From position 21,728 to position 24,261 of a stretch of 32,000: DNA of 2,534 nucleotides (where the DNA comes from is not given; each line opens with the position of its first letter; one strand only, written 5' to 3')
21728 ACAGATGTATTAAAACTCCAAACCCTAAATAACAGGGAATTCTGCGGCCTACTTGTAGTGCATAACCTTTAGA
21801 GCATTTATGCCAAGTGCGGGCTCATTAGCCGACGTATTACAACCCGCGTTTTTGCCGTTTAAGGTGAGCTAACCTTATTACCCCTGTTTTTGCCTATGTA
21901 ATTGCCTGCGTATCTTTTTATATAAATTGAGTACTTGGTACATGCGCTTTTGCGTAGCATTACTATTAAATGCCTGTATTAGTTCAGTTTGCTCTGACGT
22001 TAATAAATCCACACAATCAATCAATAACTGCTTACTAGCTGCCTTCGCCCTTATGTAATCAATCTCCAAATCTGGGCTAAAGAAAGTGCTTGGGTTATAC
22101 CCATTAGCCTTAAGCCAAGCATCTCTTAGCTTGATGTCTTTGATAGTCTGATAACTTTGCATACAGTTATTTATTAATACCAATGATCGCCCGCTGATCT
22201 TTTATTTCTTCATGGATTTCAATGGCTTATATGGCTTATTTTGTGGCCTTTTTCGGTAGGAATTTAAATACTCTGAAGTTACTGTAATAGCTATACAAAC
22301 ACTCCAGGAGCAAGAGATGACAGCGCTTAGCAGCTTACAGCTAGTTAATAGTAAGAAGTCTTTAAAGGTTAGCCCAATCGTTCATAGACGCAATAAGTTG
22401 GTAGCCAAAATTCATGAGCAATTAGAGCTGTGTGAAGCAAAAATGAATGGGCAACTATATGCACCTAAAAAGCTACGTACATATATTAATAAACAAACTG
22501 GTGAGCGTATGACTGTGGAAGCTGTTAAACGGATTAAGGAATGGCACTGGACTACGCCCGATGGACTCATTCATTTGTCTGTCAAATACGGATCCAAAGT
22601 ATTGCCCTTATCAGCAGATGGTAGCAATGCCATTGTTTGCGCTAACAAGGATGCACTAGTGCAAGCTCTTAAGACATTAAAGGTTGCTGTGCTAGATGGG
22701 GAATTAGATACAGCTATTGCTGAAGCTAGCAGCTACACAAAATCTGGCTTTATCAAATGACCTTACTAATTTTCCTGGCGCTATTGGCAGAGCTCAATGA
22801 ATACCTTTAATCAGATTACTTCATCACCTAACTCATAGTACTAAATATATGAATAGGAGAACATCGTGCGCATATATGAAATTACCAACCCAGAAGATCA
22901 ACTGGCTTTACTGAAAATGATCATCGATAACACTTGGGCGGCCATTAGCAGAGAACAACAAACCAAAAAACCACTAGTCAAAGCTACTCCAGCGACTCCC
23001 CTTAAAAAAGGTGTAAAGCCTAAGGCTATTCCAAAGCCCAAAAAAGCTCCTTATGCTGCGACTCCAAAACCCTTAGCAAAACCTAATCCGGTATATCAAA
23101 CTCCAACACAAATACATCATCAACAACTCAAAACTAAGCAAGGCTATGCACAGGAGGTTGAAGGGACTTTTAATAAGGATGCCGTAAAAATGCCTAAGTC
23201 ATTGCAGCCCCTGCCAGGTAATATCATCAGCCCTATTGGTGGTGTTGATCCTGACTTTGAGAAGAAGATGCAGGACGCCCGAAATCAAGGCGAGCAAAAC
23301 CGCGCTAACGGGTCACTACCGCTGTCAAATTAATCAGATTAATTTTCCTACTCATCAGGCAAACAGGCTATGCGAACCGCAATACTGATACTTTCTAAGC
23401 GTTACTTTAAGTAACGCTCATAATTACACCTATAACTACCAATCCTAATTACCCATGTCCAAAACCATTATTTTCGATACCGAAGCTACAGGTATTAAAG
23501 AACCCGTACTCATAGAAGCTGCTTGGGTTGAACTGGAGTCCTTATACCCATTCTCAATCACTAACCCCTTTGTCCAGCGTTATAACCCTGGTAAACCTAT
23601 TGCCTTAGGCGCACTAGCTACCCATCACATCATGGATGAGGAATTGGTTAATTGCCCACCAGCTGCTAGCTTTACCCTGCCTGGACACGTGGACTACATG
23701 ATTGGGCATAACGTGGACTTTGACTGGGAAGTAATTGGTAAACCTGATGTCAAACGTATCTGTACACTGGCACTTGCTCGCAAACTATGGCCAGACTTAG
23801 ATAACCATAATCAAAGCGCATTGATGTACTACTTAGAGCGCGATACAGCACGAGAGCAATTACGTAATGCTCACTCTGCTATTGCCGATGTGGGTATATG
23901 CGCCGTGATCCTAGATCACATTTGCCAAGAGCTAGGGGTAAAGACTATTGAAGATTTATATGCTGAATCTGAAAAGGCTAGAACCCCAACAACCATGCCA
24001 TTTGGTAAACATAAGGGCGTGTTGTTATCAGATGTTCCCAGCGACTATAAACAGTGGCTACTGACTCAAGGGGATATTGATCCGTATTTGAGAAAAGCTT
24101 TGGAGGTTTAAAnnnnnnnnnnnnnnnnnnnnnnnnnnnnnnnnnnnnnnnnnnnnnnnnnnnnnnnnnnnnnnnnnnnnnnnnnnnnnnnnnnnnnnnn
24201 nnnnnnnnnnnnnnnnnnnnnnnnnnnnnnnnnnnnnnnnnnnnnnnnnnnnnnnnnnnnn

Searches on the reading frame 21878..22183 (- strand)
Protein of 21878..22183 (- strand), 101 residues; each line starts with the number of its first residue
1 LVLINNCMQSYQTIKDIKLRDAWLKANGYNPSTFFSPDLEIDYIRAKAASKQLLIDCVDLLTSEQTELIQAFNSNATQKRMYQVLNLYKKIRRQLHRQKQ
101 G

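Call 15: search_protein_families(library=pfam, proteins=[window:21878-22183:-], max_evalue=0.01)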
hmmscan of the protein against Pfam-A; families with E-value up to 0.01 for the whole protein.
window:21878-22183:- (101 aa): 0 families

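Call 59: search_protein_families(library=padloc, proteins=[window:21878-22183:-], max_evalue=0.01)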
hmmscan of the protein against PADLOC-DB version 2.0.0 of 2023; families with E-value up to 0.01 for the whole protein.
window:21878-22183:- (101 aa): 0 families

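Call 60: search_protein_families(library=phrogs, proteins=[window:21878-22183:-], max_evalue=0.01)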
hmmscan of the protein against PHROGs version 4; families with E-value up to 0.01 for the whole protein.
window:21878-22183:- (101 aa): 1 family
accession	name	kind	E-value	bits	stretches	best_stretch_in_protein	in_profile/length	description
phrog_21778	-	unknown function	0.0092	16.8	0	13-30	34-51/55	-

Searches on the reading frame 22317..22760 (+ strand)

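Call 15: search_protein_families(library=pfam, proteins=[window:22317-22760:+], max_evalue=0.01)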
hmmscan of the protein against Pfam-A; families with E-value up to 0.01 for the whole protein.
window:22317-22760:+ (147 aa): 1 family
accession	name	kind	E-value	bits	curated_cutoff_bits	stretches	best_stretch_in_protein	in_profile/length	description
PF20346.3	DUF6641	-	2e-09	38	27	1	8-131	23-140/143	Family of unknown function (DUF6641)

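Call 59: search_protein_families(library=padloc, proteins=[window:22317-22760:+], max_evalue=0.01)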
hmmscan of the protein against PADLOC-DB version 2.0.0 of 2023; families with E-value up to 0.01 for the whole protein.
window:22317-22760:+ (147 aa): 0 families

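Call 60: search_protein_families(library=phrogs, proteins=[window:22317-22760:+], max_evalue=0.01)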
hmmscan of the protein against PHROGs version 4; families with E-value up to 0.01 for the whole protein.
window:22317-22760:+ (147 aa): 1 family
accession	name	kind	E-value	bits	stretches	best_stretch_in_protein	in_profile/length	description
phrog_31551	-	unknown function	1.8e-15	58.3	1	1-137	9-145/155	-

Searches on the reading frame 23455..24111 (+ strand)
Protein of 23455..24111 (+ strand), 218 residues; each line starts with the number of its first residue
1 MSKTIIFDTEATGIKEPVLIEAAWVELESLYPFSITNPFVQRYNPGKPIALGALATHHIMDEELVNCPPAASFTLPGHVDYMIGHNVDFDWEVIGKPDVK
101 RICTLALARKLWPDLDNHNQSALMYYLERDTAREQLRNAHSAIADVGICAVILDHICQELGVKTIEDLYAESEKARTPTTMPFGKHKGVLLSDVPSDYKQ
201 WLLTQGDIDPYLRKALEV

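Call 15: search_protein_families(library=pfam, proteins=[window:23455-24111:+], max_evalue=0.01)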
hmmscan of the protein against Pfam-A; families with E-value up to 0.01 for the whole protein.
window:23455-24111:+ (218 aa): 2 families
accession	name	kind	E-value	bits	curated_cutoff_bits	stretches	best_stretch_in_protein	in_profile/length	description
PF12843.12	QSregVF_b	-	1.2e-06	28.8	22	1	179-206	11-38/66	Putative quorum-sensing-regulated virulence factor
PF00929.31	RNase_T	-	1.2e-05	26.3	24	1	5-150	1-161/164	Exonuclease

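Call 59: search_protein_families(library=padloc, proteins=[window:23455-24111:+], max_evalue=0.01)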
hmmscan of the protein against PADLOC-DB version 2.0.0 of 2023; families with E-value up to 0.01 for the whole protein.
window:23455-24111:+ (218 aa): 2 families
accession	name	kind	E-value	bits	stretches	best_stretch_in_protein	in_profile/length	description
PDLC01247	DEDDh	-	3.2e-22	77.7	1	5-153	1-138/139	"CAS-I,CAS-II,CAS-III,CAS-IV,CAS-V,CAS-VI; associated"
PDLC05027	PDC-S48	-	1.2e-05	22.6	1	6-180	8-191/411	-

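Call 60: search_protein_families(library=phrogs, proteins=[window:23455-24111:+], max_evalue=0.01)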
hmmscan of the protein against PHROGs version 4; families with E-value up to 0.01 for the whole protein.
window:23455-24111:+ (218 aa): 2 families
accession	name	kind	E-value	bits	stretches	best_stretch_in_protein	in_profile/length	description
phrog_192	-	DNA, RNA and nucleotide metabolism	4.4e-51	175.4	1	2-217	106-343/397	DNA polymerase exonuclease subunit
phrog_3628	-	unknown function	0.0023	18.2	1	180-207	102-129/257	-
